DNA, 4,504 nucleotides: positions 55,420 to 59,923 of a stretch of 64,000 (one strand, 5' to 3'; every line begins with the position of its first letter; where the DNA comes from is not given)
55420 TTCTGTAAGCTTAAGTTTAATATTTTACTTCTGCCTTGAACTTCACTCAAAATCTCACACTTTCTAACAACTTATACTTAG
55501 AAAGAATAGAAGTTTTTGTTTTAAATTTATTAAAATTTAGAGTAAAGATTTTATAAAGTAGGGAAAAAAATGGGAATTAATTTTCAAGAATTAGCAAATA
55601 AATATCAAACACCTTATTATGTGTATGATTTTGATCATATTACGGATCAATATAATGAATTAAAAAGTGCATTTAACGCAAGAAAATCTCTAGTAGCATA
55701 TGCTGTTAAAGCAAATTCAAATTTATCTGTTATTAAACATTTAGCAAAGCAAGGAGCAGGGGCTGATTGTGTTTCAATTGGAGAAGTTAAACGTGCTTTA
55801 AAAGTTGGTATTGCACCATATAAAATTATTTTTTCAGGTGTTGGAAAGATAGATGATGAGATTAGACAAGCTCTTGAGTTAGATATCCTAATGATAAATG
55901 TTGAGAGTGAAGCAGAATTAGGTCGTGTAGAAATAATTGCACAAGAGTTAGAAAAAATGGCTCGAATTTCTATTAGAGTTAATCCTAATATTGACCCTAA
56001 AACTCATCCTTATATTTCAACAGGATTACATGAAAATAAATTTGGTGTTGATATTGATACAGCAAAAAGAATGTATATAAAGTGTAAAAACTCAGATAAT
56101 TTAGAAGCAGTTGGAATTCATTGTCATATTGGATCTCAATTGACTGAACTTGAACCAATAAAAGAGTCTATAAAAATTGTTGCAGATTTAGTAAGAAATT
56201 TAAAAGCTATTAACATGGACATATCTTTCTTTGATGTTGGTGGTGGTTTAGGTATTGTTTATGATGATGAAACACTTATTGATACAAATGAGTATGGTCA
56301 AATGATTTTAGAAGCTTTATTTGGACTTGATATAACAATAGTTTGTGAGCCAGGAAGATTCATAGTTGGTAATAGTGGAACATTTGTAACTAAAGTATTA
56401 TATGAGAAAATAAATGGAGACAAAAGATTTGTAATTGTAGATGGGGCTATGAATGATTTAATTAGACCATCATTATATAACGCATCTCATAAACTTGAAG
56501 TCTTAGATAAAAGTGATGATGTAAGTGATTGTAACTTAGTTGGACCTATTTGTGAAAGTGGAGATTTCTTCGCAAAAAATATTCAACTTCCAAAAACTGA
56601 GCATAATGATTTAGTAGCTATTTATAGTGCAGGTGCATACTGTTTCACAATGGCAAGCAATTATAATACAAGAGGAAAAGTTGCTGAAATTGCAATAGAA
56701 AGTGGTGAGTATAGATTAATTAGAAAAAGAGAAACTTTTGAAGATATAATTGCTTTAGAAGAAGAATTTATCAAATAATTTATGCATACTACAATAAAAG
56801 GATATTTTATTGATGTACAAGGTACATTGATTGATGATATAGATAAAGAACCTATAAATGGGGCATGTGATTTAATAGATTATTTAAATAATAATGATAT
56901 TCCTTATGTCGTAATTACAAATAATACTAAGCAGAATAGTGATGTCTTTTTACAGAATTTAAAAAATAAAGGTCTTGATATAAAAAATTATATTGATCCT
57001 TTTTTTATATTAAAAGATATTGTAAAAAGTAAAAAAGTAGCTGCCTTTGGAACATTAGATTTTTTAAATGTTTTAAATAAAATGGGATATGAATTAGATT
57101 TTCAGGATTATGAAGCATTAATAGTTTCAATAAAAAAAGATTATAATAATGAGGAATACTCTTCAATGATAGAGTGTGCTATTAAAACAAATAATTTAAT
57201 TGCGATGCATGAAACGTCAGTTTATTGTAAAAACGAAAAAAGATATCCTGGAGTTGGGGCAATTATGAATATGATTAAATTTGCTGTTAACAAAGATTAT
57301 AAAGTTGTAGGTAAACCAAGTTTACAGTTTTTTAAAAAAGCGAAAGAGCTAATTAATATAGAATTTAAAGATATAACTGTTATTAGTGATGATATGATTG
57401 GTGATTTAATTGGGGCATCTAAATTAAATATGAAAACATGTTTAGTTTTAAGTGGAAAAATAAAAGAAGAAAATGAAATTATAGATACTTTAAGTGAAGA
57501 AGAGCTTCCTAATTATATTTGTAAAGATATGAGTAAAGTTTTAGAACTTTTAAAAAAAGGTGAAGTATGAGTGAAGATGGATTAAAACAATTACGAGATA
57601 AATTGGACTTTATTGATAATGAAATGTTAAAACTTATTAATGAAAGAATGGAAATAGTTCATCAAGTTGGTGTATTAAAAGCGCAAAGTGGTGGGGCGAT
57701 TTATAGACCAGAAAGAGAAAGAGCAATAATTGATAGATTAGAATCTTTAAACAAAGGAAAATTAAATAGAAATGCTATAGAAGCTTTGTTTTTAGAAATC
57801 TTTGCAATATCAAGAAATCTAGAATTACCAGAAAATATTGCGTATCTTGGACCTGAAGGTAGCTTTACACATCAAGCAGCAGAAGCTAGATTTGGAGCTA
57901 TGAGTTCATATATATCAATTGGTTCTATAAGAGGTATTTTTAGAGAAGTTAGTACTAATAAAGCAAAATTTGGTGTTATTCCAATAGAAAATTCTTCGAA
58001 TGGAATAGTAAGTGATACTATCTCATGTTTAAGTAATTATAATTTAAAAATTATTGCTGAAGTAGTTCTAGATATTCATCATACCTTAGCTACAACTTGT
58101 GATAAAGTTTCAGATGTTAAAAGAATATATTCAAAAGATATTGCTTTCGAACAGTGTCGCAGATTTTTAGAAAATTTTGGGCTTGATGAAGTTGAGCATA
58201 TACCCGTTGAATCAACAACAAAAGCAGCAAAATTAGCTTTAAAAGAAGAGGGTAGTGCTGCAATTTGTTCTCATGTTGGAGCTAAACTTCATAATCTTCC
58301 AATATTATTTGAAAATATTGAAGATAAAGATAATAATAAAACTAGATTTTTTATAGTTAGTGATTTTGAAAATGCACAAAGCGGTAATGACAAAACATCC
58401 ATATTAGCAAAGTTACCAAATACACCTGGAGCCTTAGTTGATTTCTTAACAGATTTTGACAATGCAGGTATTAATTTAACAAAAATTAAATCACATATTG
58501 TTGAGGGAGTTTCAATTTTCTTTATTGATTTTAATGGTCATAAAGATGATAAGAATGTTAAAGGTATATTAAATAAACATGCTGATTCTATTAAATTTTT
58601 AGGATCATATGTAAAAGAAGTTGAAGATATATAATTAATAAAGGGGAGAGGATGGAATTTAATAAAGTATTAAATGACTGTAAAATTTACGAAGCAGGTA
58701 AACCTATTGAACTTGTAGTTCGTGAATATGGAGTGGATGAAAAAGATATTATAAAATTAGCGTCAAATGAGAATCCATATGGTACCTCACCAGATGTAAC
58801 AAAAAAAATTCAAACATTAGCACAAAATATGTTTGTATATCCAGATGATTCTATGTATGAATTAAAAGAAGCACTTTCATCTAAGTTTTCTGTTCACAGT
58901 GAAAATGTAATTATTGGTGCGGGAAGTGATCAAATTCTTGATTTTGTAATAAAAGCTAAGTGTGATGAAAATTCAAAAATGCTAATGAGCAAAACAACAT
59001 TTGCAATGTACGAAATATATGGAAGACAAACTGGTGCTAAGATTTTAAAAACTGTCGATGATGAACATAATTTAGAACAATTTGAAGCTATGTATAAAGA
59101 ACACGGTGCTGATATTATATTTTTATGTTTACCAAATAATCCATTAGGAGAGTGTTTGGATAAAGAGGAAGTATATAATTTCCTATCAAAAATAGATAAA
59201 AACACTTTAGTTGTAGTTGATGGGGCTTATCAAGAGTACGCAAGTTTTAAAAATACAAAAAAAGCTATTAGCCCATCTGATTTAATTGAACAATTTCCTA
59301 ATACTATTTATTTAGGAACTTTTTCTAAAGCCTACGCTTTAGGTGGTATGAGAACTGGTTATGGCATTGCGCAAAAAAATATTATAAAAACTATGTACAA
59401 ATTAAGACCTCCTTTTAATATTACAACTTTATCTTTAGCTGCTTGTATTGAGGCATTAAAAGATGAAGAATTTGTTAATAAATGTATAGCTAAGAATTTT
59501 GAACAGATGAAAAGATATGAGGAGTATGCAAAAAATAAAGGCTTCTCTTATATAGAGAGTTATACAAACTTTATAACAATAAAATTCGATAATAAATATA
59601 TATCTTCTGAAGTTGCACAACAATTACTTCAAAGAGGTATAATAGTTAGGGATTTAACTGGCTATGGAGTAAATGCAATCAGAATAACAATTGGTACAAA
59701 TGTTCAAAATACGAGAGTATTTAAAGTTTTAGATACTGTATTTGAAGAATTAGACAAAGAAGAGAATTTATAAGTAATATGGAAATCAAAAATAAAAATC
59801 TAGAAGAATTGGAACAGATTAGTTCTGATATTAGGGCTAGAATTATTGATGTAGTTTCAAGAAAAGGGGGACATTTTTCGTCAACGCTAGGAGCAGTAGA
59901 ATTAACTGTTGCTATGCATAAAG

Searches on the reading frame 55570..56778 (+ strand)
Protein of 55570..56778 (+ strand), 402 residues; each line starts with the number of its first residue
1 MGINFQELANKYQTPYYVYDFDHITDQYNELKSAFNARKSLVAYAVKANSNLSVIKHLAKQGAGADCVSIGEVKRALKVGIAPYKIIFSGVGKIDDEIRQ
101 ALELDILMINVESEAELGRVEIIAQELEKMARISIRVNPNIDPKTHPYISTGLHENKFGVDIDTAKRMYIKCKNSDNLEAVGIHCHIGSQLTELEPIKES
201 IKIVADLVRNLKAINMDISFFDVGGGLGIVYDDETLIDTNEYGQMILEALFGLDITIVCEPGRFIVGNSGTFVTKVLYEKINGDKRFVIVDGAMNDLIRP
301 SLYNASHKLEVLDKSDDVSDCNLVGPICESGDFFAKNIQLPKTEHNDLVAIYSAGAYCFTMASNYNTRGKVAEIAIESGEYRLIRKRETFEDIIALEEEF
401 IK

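Call 68: search_protein_families(library=pfam, proteins=[window:55570-56778:+], max_evalue=0.00001)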
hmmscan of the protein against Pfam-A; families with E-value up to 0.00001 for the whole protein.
window:55570-56778:+ (402 aa): 3 families
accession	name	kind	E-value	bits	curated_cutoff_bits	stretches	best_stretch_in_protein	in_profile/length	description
PF02784.22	Orn_Arg_deC_N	-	3.3e-63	213.8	23.4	1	22-267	2-247/247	Pyridoxal-dependent decarboxylase, pyridoxal binding domain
PF00278.28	Orn_DAP_Arg_deC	-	8.4e-27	93.7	23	1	17-355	2-95/95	Pyridoxal-dependent decarboxylase, C-terminal sheet domain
PF01168.26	Ala_racemase_N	-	7.3e-07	29.6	24.1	1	20-221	2-191/220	Alanine racemase, N-terminal domain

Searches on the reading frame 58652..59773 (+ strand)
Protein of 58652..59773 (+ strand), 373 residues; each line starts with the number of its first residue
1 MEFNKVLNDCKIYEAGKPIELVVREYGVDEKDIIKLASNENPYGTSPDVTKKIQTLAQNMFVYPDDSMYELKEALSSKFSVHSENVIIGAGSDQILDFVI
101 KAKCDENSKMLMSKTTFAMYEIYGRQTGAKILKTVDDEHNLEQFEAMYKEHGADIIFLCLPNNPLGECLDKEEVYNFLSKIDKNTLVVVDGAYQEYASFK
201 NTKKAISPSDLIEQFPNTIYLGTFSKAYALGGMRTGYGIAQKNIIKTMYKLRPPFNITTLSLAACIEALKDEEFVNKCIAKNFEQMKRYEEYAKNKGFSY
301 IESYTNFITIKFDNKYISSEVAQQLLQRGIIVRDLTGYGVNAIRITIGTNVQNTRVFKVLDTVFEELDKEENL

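Call 68: search_protein_families(library=pfam, proteins=[window:58652-59773:+], max_evalue=0.00001)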
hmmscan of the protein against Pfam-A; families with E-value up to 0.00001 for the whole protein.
window:58652-59773:+ (373 aa): 1 family
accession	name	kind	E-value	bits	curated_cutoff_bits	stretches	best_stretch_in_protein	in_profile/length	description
PF00155.27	Aminotran_1_2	-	4e-49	168.2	19.7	1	31-357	1-358/361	Aminotransferase class I and II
